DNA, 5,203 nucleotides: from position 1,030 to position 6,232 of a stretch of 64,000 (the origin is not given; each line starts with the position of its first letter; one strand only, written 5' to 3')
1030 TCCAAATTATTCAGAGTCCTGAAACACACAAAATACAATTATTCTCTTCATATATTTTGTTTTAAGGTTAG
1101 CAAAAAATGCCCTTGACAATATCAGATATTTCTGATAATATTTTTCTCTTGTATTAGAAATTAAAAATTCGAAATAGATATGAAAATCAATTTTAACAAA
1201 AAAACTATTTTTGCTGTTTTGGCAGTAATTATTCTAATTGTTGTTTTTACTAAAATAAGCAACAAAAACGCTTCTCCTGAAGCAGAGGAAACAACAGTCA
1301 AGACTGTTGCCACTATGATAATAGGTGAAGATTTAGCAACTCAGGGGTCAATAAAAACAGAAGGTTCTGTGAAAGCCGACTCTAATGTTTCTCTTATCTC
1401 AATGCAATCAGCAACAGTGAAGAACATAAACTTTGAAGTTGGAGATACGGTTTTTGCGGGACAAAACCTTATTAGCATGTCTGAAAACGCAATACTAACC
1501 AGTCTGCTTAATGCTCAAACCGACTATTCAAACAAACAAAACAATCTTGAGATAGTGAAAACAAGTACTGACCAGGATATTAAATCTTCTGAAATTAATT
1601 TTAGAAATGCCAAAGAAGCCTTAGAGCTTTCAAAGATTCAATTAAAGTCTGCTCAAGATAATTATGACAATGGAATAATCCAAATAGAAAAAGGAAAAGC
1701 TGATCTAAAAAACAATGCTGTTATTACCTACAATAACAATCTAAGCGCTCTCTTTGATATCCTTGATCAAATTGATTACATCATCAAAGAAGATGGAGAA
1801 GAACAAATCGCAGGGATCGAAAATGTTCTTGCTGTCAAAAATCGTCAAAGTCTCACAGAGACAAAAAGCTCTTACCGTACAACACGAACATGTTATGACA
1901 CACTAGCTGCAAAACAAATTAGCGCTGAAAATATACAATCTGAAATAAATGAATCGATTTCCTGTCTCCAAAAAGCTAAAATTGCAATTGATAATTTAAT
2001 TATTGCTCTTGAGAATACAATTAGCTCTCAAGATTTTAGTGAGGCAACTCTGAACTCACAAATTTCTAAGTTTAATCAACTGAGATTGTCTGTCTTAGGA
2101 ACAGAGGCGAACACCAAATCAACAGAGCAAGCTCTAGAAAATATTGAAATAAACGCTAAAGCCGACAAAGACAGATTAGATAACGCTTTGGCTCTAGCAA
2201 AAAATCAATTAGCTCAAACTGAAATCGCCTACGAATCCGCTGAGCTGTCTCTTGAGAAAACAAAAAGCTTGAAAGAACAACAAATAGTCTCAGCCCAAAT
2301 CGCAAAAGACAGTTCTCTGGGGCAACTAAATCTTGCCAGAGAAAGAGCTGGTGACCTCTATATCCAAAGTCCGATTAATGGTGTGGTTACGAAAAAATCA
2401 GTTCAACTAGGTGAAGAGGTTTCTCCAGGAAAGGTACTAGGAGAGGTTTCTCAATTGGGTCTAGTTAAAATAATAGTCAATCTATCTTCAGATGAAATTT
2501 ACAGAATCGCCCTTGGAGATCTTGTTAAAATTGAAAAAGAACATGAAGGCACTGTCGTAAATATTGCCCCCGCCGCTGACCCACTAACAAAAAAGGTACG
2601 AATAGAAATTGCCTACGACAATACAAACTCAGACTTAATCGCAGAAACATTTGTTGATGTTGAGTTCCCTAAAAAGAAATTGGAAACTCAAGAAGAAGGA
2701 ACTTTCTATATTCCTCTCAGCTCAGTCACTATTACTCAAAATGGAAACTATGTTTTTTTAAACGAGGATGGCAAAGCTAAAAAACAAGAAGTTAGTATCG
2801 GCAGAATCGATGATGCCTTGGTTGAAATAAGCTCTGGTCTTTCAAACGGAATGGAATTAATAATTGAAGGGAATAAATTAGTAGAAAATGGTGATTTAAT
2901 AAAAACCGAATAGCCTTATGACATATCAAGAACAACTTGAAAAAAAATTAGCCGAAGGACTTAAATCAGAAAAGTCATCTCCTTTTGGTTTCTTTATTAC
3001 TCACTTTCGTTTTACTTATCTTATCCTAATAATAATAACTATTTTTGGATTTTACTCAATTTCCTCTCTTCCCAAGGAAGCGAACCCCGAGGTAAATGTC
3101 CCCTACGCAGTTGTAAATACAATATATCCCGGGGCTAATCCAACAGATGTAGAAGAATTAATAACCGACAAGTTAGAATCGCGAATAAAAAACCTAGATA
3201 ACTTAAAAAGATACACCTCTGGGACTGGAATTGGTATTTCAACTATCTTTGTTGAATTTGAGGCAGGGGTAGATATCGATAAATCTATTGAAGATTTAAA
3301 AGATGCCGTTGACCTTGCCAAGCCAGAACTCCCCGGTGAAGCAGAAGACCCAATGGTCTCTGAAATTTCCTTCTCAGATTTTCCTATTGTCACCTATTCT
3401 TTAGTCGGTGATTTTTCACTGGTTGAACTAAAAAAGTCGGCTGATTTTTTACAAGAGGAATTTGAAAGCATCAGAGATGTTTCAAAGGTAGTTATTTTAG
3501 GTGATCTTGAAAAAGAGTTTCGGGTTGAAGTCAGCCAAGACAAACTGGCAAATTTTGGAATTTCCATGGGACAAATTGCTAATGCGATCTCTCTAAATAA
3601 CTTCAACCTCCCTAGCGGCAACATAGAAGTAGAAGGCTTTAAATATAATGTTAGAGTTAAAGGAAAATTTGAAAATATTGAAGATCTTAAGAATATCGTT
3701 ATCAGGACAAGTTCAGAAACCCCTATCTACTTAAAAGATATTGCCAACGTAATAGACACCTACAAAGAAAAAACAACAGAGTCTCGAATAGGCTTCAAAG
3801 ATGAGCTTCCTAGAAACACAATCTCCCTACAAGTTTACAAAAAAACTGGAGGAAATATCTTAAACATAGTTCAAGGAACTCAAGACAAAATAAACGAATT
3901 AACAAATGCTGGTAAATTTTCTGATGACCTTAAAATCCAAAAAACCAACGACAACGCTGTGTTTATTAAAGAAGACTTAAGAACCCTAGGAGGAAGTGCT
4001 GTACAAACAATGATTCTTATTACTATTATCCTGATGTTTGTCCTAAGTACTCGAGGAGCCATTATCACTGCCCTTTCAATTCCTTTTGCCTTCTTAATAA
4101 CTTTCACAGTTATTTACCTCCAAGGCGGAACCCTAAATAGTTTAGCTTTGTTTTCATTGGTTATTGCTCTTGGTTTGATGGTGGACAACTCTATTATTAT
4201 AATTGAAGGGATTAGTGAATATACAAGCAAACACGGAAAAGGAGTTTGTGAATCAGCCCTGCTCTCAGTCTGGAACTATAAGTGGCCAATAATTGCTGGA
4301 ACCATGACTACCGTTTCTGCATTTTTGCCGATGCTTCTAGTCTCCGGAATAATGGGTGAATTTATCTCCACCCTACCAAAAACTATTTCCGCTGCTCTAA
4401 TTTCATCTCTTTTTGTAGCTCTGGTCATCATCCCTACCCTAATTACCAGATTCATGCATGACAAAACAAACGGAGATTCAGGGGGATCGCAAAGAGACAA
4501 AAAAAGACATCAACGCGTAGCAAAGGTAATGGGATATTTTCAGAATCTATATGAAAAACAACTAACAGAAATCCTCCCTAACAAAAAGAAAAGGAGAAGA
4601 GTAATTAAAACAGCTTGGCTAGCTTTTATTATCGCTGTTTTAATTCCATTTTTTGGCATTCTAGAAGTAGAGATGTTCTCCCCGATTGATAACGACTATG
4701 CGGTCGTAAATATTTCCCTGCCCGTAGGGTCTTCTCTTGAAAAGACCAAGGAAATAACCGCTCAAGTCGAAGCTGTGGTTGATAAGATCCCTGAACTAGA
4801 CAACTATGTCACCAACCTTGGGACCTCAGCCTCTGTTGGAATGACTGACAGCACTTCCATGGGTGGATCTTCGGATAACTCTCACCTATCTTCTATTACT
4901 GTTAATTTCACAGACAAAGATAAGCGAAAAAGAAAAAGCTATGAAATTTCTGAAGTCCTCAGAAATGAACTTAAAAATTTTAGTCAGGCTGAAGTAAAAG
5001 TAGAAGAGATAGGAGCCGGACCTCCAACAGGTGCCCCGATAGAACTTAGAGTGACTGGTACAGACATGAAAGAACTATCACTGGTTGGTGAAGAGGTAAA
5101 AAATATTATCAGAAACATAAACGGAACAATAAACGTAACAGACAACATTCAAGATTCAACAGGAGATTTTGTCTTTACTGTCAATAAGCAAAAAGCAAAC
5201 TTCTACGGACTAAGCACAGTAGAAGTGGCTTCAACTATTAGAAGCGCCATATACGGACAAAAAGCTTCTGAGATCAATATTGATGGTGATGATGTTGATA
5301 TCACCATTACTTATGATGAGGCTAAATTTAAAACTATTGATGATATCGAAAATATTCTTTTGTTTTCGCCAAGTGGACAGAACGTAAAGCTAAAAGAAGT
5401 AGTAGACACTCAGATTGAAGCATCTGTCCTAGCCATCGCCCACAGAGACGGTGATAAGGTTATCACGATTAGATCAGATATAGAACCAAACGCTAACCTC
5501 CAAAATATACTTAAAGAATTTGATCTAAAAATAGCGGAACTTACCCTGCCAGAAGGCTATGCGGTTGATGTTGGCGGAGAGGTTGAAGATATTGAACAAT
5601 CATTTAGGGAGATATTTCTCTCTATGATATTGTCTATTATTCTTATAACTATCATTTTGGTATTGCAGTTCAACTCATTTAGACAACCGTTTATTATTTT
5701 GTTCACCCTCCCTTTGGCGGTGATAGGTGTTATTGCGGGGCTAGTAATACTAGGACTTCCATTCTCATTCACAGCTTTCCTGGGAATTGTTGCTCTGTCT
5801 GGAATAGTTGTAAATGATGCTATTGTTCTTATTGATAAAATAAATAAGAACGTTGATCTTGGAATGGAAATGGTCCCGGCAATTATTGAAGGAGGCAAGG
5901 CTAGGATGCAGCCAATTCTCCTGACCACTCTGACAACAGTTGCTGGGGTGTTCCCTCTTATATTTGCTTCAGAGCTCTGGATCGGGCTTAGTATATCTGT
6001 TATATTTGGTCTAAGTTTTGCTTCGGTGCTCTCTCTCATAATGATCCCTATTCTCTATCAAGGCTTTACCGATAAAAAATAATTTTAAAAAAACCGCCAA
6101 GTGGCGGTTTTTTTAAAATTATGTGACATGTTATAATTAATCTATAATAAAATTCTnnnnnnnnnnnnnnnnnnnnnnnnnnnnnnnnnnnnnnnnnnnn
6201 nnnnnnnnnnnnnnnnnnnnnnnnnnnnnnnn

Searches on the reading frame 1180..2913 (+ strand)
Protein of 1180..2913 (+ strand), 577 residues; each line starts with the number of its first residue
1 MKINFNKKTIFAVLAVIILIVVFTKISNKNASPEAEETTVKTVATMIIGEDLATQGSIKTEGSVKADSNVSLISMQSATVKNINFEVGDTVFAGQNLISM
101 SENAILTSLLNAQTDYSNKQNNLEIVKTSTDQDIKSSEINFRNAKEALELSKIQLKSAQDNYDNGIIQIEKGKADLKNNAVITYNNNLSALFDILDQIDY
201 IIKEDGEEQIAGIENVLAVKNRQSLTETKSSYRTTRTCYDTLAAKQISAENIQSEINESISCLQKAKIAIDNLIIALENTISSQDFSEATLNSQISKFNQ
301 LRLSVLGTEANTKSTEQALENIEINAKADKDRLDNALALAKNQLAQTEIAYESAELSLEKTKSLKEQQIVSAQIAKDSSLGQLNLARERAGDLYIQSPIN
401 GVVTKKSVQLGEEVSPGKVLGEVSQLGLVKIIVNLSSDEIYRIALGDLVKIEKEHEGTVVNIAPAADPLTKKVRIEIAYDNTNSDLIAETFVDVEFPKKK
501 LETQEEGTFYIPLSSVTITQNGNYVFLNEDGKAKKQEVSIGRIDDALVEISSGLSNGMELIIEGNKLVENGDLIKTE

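Call 56: search_protein_families(library=pfam, proteins=[window:1180-2913:+], max_evalue=0.001)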
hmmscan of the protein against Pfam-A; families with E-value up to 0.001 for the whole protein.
window:1180-2913:+ (577 aa): 2 families
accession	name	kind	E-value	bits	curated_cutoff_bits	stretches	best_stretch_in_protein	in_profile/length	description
PF16576.10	HlyD_D23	-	2.2e-15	57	30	1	339-492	51-214/214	Barrel-sandwich domain of CusB or HlyD membrane-fusion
PF13437.12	HlyD_3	-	1.8e-09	38.7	22.2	1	395-483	2-97/106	HlyD family secretion protein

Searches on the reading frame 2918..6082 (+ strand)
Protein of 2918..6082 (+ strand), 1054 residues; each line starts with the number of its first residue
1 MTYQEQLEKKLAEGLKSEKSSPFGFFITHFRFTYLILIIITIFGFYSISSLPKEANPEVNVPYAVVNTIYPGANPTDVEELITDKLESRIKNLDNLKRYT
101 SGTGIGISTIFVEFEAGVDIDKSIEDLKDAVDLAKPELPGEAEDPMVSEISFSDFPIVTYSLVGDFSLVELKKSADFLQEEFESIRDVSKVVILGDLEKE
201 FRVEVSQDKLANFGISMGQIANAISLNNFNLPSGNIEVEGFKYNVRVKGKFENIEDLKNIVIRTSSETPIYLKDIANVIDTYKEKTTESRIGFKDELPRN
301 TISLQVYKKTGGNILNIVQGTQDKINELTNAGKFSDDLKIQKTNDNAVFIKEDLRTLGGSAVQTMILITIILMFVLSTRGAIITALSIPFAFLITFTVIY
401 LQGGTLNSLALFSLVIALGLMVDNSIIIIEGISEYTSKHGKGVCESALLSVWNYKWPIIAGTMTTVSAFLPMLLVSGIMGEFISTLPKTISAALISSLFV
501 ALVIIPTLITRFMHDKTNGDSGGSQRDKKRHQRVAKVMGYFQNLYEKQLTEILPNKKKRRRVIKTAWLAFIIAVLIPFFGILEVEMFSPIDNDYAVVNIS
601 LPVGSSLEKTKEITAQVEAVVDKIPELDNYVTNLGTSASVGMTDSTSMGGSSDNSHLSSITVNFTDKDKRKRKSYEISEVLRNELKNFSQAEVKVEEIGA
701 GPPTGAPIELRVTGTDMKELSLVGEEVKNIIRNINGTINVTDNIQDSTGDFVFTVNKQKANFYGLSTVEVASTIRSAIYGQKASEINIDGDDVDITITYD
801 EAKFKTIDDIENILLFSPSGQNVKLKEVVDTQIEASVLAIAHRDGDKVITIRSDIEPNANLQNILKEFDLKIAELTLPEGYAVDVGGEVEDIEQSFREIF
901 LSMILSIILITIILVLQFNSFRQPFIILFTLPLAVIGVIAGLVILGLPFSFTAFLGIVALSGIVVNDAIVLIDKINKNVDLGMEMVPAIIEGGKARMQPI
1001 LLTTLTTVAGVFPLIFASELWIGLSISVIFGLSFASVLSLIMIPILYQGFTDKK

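Call 56: search_protein_families(library=pfam, proteins=[window:2918-6082:+], max_evalue=0.001)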
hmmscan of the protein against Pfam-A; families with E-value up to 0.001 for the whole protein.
window:2918-6082:+ (1054 aa): 2 families
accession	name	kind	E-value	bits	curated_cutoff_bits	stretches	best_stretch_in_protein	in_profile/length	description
PF00873.25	ACR_tran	-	2.9e-185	618.3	28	1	24-1048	3-1018/1021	AcrB/AcrD/AcrF family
PF02355.23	SecD_SecF_C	-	7.6e-08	32.4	20.5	1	894-1039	28-175/189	Protein export membrane protein SecD/SecF, C-terminal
